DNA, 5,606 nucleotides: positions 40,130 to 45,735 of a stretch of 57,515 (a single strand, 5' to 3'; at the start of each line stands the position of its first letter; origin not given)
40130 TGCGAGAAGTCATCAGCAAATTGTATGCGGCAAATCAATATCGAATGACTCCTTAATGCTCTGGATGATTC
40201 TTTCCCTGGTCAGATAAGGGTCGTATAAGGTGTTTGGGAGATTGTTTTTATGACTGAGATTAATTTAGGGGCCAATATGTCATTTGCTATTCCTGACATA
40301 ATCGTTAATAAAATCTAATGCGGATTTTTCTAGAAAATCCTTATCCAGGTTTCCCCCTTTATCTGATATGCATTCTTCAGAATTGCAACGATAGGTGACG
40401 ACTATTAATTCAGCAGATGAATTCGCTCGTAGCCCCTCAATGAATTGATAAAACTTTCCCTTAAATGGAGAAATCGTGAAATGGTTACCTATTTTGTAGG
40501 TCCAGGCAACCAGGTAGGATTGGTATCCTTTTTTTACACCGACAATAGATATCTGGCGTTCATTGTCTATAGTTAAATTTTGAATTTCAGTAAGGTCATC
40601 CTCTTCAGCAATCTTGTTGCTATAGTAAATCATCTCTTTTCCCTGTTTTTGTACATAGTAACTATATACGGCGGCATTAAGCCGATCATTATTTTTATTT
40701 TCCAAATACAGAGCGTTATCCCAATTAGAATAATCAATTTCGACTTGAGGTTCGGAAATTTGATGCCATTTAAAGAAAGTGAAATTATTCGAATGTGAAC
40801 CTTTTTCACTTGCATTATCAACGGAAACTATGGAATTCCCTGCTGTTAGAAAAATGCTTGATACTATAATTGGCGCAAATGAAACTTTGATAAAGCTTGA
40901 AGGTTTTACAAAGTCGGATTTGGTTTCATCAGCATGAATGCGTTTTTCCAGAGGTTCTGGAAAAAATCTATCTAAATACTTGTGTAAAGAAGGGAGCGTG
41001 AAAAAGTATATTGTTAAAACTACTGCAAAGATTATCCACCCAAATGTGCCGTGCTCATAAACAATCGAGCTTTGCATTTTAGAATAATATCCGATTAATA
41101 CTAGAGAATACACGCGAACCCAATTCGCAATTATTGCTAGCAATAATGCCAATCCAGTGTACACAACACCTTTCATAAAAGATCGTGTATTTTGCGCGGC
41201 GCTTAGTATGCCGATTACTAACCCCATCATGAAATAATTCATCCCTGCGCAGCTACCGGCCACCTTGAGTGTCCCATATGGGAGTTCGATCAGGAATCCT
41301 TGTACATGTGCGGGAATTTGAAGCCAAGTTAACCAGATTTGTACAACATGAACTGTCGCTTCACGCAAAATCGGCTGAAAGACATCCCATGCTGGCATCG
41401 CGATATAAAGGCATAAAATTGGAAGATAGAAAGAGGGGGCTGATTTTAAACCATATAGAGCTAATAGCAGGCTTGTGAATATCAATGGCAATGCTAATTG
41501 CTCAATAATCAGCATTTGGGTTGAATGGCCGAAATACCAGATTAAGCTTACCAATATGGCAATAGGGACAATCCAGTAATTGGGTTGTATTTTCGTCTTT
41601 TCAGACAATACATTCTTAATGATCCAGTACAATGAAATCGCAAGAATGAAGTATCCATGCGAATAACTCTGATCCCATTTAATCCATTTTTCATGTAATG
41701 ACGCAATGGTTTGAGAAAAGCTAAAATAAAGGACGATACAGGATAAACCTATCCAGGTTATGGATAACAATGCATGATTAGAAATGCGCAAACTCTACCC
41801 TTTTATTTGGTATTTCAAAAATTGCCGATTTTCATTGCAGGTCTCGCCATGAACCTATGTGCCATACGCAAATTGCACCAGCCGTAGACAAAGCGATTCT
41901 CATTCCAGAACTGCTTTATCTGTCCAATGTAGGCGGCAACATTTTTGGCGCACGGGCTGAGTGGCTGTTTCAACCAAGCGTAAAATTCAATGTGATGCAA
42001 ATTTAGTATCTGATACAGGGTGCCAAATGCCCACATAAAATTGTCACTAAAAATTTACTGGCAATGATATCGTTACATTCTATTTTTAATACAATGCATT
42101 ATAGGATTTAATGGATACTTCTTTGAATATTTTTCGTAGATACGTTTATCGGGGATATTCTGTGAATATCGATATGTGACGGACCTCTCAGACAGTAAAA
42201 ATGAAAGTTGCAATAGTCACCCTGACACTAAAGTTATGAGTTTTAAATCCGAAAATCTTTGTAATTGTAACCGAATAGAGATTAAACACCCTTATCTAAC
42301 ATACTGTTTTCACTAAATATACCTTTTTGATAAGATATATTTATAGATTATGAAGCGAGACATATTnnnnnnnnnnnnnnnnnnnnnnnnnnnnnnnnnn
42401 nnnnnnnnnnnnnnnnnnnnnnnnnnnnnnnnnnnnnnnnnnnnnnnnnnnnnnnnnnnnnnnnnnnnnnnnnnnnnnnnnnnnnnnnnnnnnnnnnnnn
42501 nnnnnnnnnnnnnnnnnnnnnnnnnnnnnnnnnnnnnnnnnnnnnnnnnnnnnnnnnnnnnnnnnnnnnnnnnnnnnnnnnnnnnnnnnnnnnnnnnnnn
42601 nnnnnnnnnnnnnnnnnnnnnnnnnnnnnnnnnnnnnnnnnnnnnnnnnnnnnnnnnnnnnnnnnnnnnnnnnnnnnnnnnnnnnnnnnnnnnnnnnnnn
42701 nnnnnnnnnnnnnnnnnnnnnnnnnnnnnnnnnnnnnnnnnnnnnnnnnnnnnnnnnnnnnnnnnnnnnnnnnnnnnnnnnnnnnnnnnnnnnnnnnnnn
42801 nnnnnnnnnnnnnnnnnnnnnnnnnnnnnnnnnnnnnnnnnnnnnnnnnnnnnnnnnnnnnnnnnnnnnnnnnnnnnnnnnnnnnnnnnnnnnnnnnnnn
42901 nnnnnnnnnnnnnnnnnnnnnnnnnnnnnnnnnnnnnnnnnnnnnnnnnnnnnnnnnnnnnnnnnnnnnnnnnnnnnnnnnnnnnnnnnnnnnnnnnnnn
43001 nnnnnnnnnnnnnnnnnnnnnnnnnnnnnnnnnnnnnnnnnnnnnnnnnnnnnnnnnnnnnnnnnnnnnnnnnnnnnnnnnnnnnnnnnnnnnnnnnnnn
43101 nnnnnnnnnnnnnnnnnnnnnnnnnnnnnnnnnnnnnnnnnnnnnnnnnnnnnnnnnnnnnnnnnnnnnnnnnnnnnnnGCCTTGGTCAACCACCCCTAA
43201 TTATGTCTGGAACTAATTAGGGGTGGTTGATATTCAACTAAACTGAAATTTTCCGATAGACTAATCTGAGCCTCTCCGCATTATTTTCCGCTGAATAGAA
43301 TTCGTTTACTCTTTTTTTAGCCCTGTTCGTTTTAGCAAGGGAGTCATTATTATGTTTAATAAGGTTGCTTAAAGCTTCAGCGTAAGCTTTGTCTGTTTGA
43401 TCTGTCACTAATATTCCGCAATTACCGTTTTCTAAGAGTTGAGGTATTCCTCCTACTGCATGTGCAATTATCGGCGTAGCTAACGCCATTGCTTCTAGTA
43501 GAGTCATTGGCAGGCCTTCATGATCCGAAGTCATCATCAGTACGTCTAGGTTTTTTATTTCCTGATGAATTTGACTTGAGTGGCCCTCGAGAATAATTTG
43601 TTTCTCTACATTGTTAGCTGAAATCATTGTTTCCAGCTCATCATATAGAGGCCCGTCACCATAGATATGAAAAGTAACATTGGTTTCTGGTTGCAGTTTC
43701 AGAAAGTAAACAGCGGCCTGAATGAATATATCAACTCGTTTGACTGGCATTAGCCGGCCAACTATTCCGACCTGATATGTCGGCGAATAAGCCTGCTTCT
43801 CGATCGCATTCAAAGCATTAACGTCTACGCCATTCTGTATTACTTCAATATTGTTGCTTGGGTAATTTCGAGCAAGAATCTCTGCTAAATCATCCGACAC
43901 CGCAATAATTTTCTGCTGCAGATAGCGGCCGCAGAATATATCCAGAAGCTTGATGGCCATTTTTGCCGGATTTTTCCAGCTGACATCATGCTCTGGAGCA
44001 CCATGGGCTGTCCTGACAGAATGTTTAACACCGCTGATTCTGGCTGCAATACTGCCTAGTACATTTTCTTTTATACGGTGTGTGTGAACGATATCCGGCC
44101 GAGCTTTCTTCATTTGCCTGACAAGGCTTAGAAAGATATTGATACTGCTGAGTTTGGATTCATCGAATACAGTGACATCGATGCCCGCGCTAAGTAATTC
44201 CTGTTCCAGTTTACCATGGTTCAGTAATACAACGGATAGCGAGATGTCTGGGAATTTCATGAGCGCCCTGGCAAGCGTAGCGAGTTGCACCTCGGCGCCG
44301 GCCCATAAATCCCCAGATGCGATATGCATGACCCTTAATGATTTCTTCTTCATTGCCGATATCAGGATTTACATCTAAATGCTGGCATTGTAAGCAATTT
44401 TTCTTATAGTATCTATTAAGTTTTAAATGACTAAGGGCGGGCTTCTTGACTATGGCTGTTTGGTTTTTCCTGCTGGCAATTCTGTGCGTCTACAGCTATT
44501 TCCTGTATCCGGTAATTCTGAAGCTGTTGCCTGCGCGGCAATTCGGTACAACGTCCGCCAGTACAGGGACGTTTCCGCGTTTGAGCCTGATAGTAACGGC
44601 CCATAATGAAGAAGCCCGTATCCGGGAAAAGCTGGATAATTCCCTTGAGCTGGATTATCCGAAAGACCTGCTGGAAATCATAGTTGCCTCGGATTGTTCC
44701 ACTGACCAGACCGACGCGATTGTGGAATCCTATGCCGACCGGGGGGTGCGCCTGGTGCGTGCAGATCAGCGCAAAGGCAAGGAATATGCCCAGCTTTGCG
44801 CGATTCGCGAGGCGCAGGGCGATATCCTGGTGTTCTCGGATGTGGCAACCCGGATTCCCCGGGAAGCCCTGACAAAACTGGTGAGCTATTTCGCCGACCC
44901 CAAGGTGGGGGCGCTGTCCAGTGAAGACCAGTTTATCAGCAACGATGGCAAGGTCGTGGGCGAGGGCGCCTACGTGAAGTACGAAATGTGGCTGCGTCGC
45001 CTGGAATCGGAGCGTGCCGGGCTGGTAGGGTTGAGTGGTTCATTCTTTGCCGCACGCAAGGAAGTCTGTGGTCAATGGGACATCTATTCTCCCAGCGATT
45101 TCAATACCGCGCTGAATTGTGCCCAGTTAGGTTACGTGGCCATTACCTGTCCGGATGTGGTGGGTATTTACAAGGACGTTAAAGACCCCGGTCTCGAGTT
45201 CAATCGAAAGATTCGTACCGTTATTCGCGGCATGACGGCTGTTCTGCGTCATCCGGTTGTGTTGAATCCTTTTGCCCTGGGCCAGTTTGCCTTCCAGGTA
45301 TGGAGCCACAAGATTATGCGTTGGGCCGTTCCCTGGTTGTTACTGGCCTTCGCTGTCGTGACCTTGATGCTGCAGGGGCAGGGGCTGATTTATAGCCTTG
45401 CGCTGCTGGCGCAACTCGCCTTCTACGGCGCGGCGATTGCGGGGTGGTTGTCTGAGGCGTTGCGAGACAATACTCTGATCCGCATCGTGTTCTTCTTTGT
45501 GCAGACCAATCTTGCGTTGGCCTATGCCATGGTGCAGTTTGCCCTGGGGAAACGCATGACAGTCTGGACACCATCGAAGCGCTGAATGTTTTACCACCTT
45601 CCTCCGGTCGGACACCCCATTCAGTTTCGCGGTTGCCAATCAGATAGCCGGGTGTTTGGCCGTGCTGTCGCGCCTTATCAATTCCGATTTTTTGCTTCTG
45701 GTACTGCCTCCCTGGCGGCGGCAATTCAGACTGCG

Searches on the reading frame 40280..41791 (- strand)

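Call 59: search_protein_families(library=ncbifam, proteins=[window:40280-41791:-], max_evalue=0.001)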
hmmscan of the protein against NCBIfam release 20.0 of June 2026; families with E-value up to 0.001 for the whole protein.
window:40280-41791:- (503 aa): 12 families
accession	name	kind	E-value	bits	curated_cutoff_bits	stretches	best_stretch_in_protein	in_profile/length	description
TIGR03109.2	exosort_XrtA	exception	1.6e-54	185.1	208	1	15-265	4-255/261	exosortase A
NF038142.1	exosort_XrtW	exception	9.5e-46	156.1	425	1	15-471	6-469/494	exosortase W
TIGR02602.1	8TM_EpsH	subfamily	2.5e-35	122.1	105.55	1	40-263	7-234/241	exosortase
TIGR04152.1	exosort_VPLPA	exception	2.4e-21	76.4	400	1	40-341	7-313/486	VPLPA-CTERM-specific exosortase XrtD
NF035943.2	exosort_XrtV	exception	1.2e-16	60.8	313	1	21-263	12-260/270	exosortase V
TIGR04178.1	exo_archaeo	signature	4.2e-13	49.4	23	1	176-264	2-89/97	exosortase/archaeosortase family protein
TIGR04476.1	exosort_XrtN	exception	6e-12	45.4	200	1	56-280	36-250/406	exosortase N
TIGR03113.1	exosort_XrtB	exception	5.2e-11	42.7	275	1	17-270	7-264/268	exosortase B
NF033464.1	cyanoexo_CrtC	exception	3.4e-07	30.1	225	1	14-269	10-275/278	cyanoexosortase C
TIGR04287.1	exosort_XrtK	exception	4.4e-05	23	55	1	174-264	61-153/163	exosortase K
TIGR03763.1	cyanoexo_CrtA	exception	4.6e-05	23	150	1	48-263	39-252/260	cyanoexosortase A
TIGR03762.1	archaeo_artC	exception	0.00011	22.1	100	1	158-264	160-269/274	archaeosortase C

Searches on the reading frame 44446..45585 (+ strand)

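Call 13: search_protein_families(library=ncbifam, proteins=[window:44446-45585:+], max_evalue=0.00001)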
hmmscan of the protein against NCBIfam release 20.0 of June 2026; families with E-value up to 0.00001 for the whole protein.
window:44446-45585:+ (379 aa): 13 families
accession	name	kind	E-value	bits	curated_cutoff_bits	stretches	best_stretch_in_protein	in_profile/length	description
TIGR03937.1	PgaC_IcaA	equivalog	1.2e-15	57.4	422.3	1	6-160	8-162/407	poly-beta-1,6-N-acetyl-D-glucosamine synthase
TIGR03965.1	mycofact_glyco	equivalog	3.4e-14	52.6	280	1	38-157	68-187/467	mycofactocin biosynthesis glycosyltransferase MftF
TIGR04242.1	nodulat_NodC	equivalog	1.1e-12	47.7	550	1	36-185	40-190/395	chitooligosaccharide synthase NodC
TIGR03111.1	glyc2_xrt_Gpos1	hypoth_equivalog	2.1e-10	40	363.95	1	26-214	31-233/439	TIGR03111 family XrtG-associated glycosyltransferase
NF041865.1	EpsU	equivalog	1.2e-09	37.7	700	1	11-127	7-121/394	exopolysaccharide biosynthesis GT2 family glycosyltransferase EpsU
NF047683.1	TeichurnBiosyTuaG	equivalog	8.8e-09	35.4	400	1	44-171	6-133/252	teichuronic acid biosynthesis protein TuaG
NF007482.0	PRK10073.1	equivalog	2.1e-08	33.5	423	1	43-147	5-108/334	glycosyltransferase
TIGR04283.1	glyco_like_mftF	equivalog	2.6e-08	33.8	182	1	46-152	1-100/221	TIGR04283 family arsenosugar biosynthesis glycosyltransferase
NF038302.1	EPS_HpsE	equivalog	5.8e-08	32.1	300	1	46-159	3-122/307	hormogonium polysaccharide biosynthesis glycosyltransferase HpsE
TIGR03472.1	HpnI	equivalog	6.4e-08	31.8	310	1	8-157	5-159/373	bacteriohopanetetrol glucosamine biosynthesis glycosyltransferase HpnI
NF050050.1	ProtGlycPglI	equivalog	2.4e-06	27.1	500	1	43-148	1-107/306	GalNAc(5)-diNAcBac-PP-undecaprenol beta-1,3-glucosyltransferase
NF047588.1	GlcsyltransPgfSStrep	equivalog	4.8e-06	26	500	1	45-150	2-111/308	glycosyltransferase PgfS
NF038299.1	EPS_HpsN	equivalog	8.5e-06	24.9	425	0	45-158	2-116/317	hormogonium polysaccharide biosynthesis glycosyltransferase HpsN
